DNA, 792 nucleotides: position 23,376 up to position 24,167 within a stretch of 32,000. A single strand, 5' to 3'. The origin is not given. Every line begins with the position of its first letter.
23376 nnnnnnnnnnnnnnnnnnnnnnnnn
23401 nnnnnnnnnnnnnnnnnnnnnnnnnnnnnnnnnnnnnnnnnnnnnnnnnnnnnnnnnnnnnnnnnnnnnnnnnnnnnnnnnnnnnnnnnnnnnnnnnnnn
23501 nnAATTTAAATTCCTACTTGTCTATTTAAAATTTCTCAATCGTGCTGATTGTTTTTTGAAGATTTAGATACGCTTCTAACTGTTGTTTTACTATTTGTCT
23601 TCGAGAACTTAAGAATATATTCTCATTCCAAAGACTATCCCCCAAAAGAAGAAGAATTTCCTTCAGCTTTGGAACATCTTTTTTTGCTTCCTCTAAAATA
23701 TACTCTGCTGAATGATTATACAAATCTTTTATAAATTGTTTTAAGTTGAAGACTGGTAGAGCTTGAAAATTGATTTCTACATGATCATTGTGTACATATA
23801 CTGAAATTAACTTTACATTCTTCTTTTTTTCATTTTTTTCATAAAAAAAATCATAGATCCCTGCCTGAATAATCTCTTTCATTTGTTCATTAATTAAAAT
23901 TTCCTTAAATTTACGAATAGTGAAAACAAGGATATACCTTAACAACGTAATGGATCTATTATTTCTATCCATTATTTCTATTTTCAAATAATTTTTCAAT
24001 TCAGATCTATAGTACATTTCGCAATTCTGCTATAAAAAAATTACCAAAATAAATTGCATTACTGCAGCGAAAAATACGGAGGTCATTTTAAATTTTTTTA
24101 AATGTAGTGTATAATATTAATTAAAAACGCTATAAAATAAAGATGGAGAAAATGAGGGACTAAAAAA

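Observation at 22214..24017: Tandem pair of divergent IS200/IS605 TnpA-like (Y1, HUH-fold) paralogs with H-x-E instead of HUH, without TnpB or IS ends, upstream of a 7-TM protein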

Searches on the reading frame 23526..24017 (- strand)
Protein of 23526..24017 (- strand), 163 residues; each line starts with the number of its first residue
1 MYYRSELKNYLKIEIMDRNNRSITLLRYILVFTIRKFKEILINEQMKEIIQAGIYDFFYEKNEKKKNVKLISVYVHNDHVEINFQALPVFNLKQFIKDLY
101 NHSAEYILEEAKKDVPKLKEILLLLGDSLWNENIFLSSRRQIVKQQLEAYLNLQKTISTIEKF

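Call 3: search_protein_families(library=pfam, proteins=[window:23526-24017:-], max_evalue=1)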
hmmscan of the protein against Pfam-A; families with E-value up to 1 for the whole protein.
window:23526-24017:- (163 aa): 3 families
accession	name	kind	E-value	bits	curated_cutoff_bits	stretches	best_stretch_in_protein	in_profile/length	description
PF01797.21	Y1_Tnp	-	4.8e-08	33.6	23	1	25-152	4-119/121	Transposase IS200 like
PF18757.6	Nmad5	-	0.043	14.3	27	1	28-157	38-166/206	Nucleotide modification associated domain 5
PF22180.2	RH3_dom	-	0.061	13.9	27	0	68-86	22-40/66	RH3 domain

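Call 6: search_protein_families(library=ncbifam, proteins=[window:23526-24017:-], max_evalue=1)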
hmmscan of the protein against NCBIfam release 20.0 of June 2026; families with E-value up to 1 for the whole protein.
window:23526-24017:- (163 aa): 1 family
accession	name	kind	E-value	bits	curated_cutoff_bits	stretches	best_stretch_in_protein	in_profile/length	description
NF033573.1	transpos_IS200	equivalog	6.8e-11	42.5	55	1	17-151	2-124/126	IS200/IS605 family transposase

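Call 8: find_homologous_proteins(query=window:23526-24017:-)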
Query window:23526-24017:- (163 aa): 16 proteins with E <= 0.001 among 82 candidates.
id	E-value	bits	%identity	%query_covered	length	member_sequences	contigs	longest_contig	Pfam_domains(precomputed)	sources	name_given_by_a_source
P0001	1.3e-86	306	100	91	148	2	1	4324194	PF01797.22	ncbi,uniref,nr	ncbi:transposase [Promethearchaeum syntrophicum]|uniref:Transposase n=1 Tax=Promethearchaeum syntrop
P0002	3.5e-56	207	71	91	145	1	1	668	PF01797.22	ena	-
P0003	5.5e-54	200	72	91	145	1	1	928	PF01797.22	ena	-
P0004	2.2e-52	195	66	91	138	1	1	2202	PF01797.22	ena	-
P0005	1.5e-50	189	64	91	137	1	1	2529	-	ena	-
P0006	9.6e-50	186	66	91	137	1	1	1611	PF01797.22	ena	-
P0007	3.9e-49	184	64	91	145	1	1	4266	PF01797.22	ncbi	-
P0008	4.9e-48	181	64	91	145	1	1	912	PF01797.22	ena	-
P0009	1.2e-46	176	67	85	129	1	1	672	PF01797.22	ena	-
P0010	3.6e-45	171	57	94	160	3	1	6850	-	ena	-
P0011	1.4e-44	169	60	91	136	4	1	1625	PF01797.22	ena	-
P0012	7.3e-43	164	60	90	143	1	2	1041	PF01797.22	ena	-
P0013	6.2e-42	161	59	90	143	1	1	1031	PF01797.22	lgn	-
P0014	1.2e-40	157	55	99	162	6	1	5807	-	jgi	-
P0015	3.8e-39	152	57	87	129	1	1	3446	PF01797.22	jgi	-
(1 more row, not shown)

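Call 16: search_solved_structures(query=A1, max_evalue=1, show_alignments=4)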
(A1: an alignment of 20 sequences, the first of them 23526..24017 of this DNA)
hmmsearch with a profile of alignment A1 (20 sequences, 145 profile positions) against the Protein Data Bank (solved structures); distinct sequences matched with E-value up to 1: 8.
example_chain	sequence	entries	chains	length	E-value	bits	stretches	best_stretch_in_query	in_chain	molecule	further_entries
2xm3_A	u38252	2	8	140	6.7e-05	26.1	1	7-135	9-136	TRANSPOSASE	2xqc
2xma_A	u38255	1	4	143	7.2e-05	26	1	7-135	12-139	TRANSPOSASE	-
2xo6_A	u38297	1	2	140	0.00016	24.9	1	7-118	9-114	TRANSPOSASE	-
2fyx_A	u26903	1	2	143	0.0022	21.1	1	13-136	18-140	transposase, putative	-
2f4f_A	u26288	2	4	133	0.13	15.5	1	61-135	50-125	Transposase, putative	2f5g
2a6m_A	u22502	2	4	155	0.17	15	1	54-130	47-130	ISHp608 transposase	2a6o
2vhg_A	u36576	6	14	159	0.18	15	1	54-130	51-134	TRANSPOSASE ORFA | Putative transposase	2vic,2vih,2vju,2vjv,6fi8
9c5c_M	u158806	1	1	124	0.62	13.2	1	23-63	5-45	AP-3 complex subunit mu-1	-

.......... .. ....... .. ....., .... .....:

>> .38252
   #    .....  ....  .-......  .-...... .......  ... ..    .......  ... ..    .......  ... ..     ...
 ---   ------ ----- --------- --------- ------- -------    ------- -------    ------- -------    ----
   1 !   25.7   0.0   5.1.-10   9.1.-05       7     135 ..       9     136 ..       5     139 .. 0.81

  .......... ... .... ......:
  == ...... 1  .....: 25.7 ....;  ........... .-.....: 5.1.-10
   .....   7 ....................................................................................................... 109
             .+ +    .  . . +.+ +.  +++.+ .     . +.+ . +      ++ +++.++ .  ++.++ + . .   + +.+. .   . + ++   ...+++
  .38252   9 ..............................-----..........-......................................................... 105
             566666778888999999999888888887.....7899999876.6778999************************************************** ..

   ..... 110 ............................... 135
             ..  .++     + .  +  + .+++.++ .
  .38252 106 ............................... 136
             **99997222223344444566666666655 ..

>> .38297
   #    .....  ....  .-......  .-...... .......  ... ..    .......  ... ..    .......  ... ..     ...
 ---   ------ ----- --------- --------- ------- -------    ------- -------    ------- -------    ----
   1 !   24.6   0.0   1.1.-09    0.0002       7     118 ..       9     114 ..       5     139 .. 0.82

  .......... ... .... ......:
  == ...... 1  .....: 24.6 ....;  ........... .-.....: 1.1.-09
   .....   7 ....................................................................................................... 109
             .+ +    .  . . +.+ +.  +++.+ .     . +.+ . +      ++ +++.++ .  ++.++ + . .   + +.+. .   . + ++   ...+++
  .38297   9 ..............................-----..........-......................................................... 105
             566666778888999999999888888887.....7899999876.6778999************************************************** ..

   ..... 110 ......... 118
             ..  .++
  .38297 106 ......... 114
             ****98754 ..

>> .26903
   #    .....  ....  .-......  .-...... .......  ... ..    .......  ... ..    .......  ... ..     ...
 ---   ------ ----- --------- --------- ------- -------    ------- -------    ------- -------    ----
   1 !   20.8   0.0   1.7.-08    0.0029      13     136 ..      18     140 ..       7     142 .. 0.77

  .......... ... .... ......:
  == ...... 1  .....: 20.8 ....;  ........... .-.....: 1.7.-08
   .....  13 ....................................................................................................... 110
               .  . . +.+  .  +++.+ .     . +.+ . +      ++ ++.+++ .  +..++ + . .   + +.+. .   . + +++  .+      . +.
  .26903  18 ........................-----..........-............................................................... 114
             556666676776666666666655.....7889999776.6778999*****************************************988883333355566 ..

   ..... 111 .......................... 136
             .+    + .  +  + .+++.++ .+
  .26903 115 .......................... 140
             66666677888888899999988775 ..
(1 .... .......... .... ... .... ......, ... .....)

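Call 64: search_protein_representatives(alignment_id=A7)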
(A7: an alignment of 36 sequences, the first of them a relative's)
Query: 36 sequences, 135 profile positions. Proteins with E-value up to 0.001 (for the whole library): 345; up to 1e-10: 26; up to 1e-30: 4. The best 150 are listed.
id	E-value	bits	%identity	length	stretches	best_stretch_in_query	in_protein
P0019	2.3e-54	199.4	-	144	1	4-135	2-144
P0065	7.1e-44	165.4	-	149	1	1-135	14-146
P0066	5.6e-37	143.1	-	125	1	3-134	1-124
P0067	1.4e-35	138.5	-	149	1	1-129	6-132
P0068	1.8e-25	105.8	-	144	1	2-130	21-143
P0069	8.1e-24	100.5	-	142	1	2-132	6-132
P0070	3.9e-23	98.3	-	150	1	2-132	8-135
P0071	2.8e-22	95.5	-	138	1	2-132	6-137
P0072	2.0e-21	92.7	-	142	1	21-129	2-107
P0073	4.8e-20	88.3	-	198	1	5-129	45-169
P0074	4.5e-18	81.9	-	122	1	3-115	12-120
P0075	6.4e-18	81.4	-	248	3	28-128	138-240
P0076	3.1e-15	72.7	-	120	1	6-119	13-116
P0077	3.6e-15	72.5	-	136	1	1-127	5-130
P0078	1.4e-14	70.6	-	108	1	4-115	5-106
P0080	3.7e-13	66.0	-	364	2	8-125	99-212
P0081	4.5e-13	65.7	-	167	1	10-128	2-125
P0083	1.1e-11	61.2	-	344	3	8-130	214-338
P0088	7.5e-11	58.5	-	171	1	4-127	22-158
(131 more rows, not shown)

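Call 66: predict_structure(alignment_id=A7)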
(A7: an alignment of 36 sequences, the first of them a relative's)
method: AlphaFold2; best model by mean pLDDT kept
length: 148 residues; sequences in the alignment: 36
mean_pLDDT: 74.5   pTM: 0.65
mean pLDDT of the five models: 74.5, 73.6, 73.4, 68.8, 68.6
residues with pLDDT >= 90: 15; 70-90: 74; 50-70: 54; < 50: 5
segments of 3 or more residues with pLDDT < 50: 1-5
pLDDT, mean of each block of 10 residues (from residue 1): 53 84 71 90 69 86 88 83 87 79 62 62 58 74 69
secondary structure, 60 per line:
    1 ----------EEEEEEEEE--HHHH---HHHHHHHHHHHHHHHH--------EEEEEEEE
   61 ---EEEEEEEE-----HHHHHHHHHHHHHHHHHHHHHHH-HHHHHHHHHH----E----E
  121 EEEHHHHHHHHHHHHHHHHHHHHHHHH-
elements in order: E11-19 H22-25 H29-44 E53-60 E64-71 H77-99 H101-110 E120-123 H124-147

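Call 67: find_encoding_contigs(protein=P0080, flank=6000, max_places=3)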
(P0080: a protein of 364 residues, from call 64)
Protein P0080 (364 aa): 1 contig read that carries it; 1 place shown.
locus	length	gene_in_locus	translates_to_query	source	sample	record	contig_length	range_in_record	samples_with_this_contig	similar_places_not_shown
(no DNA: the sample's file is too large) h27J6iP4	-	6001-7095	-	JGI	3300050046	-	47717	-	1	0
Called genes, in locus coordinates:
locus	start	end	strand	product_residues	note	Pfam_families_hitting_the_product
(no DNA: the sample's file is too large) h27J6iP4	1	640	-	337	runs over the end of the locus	PF02195:ParB_N (weak)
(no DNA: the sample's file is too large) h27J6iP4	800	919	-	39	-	-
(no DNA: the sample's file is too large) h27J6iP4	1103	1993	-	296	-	-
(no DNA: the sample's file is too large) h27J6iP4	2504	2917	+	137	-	-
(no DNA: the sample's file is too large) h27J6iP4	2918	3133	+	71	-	-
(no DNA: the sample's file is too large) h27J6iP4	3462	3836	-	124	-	-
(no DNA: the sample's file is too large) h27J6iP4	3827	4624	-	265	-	PF00142:Fer4_NifH (faint), PF01656:CbiA, PF02374:ArsA_ATPase (weak), PF09140:MipZ (faint), PF10609:ParA (weak), PF13614:AAA_31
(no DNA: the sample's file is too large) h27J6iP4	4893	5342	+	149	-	PF00717:Peptidase_S24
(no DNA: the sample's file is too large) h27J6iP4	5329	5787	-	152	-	-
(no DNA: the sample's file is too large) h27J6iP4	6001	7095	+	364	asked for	PF01797:Y1_Tnp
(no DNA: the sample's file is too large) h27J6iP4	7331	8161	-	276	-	-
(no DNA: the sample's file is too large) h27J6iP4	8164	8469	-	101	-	-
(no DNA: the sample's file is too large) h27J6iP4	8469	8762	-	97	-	-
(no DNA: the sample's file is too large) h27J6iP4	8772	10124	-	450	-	PF04492:Phage_rep_O (weak)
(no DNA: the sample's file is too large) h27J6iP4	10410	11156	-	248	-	-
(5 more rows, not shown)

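Call 68: find_encoding_contigs(protein=P0067, flank=6000, max_places=3)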
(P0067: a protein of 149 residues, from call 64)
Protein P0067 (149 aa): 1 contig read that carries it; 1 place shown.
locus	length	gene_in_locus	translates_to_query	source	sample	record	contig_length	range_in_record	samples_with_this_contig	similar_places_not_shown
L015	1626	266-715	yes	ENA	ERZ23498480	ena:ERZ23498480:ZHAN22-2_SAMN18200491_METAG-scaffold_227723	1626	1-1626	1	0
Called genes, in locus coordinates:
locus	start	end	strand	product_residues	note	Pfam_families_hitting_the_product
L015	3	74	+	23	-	?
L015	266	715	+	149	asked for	PF01797:Y1_Tnp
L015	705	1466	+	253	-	-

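Call 71: find_encoding_contigs(protein=P0069, flank=6000, max_places=3)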
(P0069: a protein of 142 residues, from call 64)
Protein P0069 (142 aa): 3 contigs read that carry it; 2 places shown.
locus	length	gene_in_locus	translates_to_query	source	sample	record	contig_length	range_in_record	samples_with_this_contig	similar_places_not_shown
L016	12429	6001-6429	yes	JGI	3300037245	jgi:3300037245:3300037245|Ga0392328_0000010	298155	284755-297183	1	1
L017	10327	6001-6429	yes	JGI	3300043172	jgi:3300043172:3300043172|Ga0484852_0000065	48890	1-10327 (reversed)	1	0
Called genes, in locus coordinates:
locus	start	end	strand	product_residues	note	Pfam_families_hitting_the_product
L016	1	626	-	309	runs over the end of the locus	-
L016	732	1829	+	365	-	PF02985:HEAT (faint), PF13513:HEAT_EZ (faint), PF00514:Arm (faint), PF01602:Adaptin_N (faint), PF12717:Cnd1 (faint), PF03130:HEAT_PBS (faint), PF13646:HEAT_2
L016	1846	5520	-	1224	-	-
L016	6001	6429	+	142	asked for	PF01797:Y1_Tnp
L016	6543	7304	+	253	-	-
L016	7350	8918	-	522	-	PF02770:Acyl-CoA_dh_M, PF00441:Acyl-CoA_dh_1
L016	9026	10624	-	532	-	PF01565:FAD_binding_4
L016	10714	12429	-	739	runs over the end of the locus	PF13188:PAS_8 (faint), PF00989:PAS (faint), PF08448:PAS_4 (faint), PF13426:PAS_9 (faint), PF00512:HisKA, PF02518:HATPase_c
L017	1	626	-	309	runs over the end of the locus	-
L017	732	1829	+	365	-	PF02985:HEAT (faint), PF13513:HEAT_EZ (faint), PF00514:Arm (faint), PF01602:Adaptin_N (faint), PF12717:Cnd1 (faint), PF03130:HEAT_PBS (faint), PF13646:HEAT_2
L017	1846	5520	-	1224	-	-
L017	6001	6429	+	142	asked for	PF01797:Y1_Tnp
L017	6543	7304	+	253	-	-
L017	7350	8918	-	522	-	PF02770:Acyl-CoA_dh_M, PF00441:Acyl-CoA_dh_1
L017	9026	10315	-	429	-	PF01565:FAD_binding_4 (weak)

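Call 72: find_encoding_contigs(protein=P0070, flank=6000, max_places=3)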
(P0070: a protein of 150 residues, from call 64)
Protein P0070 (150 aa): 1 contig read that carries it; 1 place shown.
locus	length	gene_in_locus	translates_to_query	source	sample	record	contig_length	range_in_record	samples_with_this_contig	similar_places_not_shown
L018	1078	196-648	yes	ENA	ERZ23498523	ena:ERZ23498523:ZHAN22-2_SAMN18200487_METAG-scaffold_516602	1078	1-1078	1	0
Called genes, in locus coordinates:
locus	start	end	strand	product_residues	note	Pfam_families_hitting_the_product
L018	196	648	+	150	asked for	PF01797:Y1_Tnp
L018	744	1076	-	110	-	?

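Call 73: find_encoding_contigs(protein=P0068, flank=5000, max_places=3)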
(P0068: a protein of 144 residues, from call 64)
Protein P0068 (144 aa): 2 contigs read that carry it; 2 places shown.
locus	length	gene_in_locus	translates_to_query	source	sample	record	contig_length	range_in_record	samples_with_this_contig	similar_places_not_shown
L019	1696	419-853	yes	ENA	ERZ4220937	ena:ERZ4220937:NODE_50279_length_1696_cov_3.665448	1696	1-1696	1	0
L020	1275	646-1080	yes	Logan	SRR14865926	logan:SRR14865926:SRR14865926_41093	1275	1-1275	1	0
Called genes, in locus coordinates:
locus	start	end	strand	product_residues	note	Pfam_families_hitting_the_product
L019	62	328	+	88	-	-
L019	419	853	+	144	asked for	-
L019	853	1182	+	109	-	PF01797:Y1_Tnp (weak)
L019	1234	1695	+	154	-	?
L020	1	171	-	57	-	?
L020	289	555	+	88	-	-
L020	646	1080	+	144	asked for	-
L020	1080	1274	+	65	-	?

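Call 74: find_encoding_contigs(protein=P0072, flank=5000, max_places=3)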
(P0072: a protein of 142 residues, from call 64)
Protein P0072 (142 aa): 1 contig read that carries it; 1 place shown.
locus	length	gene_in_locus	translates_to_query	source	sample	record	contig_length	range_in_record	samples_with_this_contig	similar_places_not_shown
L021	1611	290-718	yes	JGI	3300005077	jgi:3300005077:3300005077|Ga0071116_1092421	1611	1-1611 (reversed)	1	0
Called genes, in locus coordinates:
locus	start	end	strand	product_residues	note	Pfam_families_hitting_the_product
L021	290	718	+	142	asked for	PF01797:Y1_Tnp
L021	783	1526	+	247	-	-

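Call 75: find_encoding_contigs(protein=P0088, flank=5000, max_places=3)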
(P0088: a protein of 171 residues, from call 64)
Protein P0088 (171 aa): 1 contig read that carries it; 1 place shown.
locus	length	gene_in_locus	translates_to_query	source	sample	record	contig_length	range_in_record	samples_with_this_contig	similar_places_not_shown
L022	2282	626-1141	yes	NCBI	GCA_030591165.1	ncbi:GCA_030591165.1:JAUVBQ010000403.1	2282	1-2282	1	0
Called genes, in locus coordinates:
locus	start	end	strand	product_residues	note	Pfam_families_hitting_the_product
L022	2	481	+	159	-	?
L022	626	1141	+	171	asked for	PF01797:Y1_Tnp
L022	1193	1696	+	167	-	PF01797:Y1_Tnp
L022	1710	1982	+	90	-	-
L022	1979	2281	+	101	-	?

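Call 76: fold_search(model_id=the predicted structure, library=pdb)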
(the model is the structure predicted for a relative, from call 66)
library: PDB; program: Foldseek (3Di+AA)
matches with E <= 10: 1490; with E <= 0.001: 30
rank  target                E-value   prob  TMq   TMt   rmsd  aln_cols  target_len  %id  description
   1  2xm3_D                8.5e-09  1.00  0.65  0.73   5.0       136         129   21  Deinococcus radiodurans ISDra2 Transposase Left end DNA complex (released 2010-10-13)
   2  2xma_E                9.0e-09  1.00  0.65  0.68   6.0       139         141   22  DEINOCOCCUS RADIODURANS ISDRA2 TRANSPOSASE RIGHT END DNA COMPLEX (released 2010-10-13)
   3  2xm3_A                1.6e-08  1.00  0.59  0.67   5.4       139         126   22  Deinococcus radiodurans ISDra2 Transposase Left end DNA complex (released 2010-10-13)
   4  2xma_A                2.4e-08  1.00  0.62  0.66   5.7       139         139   22  DEINOCOCCUS RADIODURANS ISDRA2 TRANSPOSASE RIGHT END DNA COMPLEX (released 2010-10-13)
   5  2xm3_B                2.9e-08  1.00  0.61  0.69   5.5       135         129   23  Deinococcus radiodurans ISDra2 Transposase Left end DNA complex (released 2010-10-13)
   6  2xqc_D                3.7e-08  1.00  0.65  0.71   6.6       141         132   21  DEINOCOCCUS RADIODURANS ISDRA2 TRANSPOSASE COMPLEXED WITH LEFT END RECOGNITION AND CLEAVAGE SITE AND ZN (released 2010-10-13)
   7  2xm3_C                3.7e-08  1.00  0.61  0.69   5.6       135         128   23  Deinococcus radiodurans ISDra2 Transposase Left end DNA complex (released 2010-10-13)
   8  2xo6_A                6.2e-08  1.00  0.58  0.63   5.9       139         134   24  DEINOCOCCUS RADIODURANS ISDRA2 TRANSPOSASE Y132F MUTANT COMPLEXED WITH LEFT END RECOGNITION AND CLEAVAGE SITE (released 2010-10-13)
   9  2fyx_A                8.5e-08  1.00  0.58  0.65   6.6       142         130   20  Crystal structure of a putative transposase (dr_0177) from deinococcus radiodurans r1 at 1.90 A resolution (released 2006-02-21)
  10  2xma_B                1.0e-07  1.00  0.62  0.67   5.8       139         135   22  DEINOCOCCUS RADIODURANS ISDRA2 TRANSPOSASE RIGHT END DNA COMPLEX (released 2010-10-13)
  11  2vih_B                1.1e-07  1.00  0.51  0.57   5.6       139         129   22  CRYSTAL STRUCTURE OF THE IS608 TRANSPOSASE IN COMPLEX WITH Left END 26-MER DNA (released 2008-02-19)
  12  2ec2_E                1.3e-07  1.00  0.56  0.63   7.9       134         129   18  Crystal structure of transposase from Sulfolobus tokodaii (released 2007-02-27)
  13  2xo6_D                1.5e-07  1.00  0.61  0.70   4.9       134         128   23  DEINOCOCCUS RADIODURANS ISDRA2 TRANSPOSASE Y132F MUTANT COMPLEXED WITH LEFT END RECOGNITION AND CLEAVAGE SITE (released 2010-10-13)
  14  2vic_B                2.2e-07  1.00  0.51  0.58   5.9       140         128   22  CRYSTAL STRUCTURE OF THE ISHP608 TRANSPOSASE IN COMPLEX with Left end 26- mer DNA and manganese (released 2008-02-19)
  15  2vhg_A                2.4e-07  1.00  0.58  0.66   7.4       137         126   20  Crystal Structure of the ISHp608 Transposase in Complex with Right End 31-mer DNA (released 2008-02-19)
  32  4er8_A                5.0e-03  1.00  0.50  0.46  10.4       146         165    9  Structure of the REP associates tyrosine transposase bound to a REP hairpin (released 2012-08-15)
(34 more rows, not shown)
